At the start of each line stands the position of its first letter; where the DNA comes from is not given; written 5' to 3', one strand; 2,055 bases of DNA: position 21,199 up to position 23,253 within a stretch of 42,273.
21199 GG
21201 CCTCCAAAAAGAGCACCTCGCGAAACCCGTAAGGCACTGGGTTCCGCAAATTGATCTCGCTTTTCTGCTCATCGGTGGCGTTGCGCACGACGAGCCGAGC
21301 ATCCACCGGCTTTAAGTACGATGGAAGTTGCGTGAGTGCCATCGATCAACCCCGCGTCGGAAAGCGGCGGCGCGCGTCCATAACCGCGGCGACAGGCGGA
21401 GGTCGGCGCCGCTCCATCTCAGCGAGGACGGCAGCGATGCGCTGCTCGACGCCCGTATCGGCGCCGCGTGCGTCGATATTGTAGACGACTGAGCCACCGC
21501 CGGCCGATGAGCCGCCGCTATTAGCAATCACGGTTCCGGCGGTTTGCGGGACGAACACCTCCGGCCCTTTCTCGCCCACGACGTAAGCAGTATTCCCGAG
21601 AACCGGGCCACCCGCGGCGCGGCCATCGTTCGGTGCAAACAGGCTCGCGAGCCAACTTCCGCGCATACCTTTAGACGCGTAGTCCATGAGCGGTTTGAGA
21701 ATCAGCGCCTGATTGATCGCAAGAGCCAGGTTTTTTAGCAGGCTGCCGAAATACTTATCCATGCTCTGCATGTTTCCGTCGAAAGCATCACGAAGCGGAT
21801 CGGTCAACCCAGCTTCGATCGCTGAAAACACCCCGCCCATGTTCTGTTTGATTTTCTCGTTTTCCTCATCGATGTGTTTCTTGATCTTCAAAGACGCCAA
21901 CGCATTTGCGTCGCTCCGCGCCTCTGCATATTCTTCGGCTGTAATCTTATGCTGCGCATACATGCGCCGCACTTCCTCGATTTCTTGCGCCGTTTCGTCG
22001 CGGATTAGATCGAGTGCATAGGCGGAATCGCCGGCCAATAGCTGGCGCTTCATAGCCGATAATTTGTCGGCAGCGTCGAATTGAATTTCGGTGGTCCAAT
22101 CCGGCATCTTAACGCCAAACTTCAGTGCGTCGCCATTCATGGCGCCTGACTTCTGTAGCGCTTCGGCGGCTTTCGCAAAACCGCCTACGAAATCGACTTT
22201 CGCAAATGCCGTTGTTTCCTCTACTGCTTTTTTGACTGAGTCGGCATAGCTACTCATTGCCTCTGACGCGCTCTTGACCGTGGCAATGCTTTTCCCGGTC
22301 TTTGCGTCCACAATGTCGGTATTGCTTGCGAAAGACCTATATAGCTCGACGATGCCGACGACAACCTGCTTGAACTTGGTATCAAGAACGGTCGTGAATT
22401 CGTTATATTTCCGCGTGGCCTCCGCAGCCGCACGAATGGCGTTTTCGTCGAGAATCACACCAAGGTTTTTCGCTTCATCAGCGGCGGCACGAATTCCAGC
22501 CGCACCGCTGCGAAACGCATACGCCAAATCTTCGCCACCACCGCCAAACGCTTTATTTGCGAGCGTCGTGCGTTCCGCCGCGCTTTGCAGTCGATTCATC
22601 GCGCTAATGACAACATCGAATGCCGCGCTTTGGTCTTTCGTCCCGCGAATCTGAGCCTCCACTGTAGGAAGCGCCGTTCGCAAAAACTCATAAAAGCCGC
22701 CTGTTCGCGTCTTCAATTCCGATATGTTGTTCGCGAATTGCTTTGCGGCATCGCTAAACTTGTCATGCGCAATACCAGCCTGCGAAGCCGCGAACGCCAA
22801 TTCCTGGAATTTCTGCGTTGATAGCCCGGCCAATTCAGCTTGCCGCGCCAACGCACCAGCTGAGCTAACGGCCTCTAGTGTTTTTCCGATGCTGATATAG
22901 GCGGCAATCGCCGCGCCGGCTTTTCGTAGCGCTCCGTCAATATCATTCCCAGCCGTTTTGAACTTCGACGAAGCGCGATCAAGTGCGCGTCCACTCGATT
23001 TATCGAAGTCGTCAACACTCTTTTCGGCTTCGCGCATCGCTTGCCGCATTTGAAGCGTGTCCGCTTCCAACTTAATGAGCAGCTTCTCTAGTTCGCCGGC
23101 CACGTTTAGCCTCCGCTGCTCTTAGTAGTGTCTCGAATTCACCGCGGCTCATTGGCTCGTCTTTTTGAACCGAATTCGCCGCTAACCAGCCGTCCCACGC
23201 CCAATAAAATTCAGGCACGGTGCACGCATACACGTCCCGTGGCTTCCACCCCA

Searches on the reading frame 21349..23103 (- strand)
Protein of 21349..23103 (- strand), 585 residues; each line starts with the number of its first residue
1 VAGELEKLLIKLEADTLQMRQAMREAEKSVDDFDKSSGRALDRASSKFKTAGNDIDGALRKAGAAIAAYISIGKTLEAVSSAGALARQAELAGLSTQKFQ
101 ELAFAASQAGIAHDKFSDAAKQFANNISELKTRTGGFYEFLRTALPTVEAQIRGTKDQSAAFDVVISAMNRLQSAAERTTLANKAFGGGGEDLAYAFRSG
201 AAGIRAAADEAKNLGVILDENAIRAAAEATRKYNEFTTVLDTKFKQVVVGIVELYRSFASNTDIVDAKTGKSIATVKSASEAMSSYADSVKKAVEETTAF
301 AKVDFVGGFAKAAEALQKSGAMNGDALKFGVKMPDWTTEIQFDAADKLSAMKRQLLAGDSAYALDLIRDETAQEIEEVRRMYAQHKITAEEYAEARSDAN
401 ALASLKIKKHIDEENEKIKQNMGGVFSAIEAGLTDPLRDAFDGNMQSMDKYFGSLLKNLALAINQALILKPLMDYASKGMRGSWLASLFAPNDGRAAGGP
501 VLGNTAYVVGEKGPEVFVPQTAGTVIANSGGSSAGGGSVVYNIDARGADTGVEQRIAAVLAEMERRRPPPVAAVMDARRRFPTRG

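Call 29: search_protein_families(library=phrogs, proteins=[window:21349-23103:-], max_evalue=0.00001)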
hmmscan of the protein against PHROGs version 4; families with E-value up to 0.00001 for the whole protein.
window:21349-23103:- (585 aa): 13 families
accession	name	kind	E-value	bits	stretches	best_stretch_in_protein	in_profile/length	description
phrog_10574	-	tail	7.7e-30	105.2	1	6-393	4-367/640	tail length tape measure protein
phrog_2854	-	tail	8.9e-23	81.9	1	5-385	6-375/855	tail length tape measure protein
phrog_9483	-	tail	8.5e-21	75.1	1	8-250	7-235/657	tail length tape measure protein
phrog_8892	-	tail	3.4e-11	43.5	1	383-571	541-728/752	tail length tape measure protein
phrog_1538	-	tail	4e-10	40.1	1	364-545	548-768/811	tail length tape measure protein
phrog_30701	-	unknown function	4.9e-10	40.5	1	492-559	109-173/188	-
phrog_13338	-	unknown function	5.5e-10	39.1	1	41-435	23-405/903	-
phrog_8125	-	tail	1.7e-09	38.3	1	62-301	75-321/578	tail length tape measure protein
phrog_33680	-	unknown function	3.6e-09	36.3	1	158-307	396-545/726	-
phrog_8462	-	tail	1.5e-08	34.9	1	35-236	23-228/672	tail length tape measure protein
phrog_2276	-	tail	4.2e-07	30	1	2-241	23-262/673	tail length tape measure protein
phrog_5062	-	tail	3.6e-06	27.1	1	401-530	571-689/753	tail length tape measure protein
phrog_13674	-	tail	7.8e-06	25.8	1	4-248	4-256/764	tail length tape measure protein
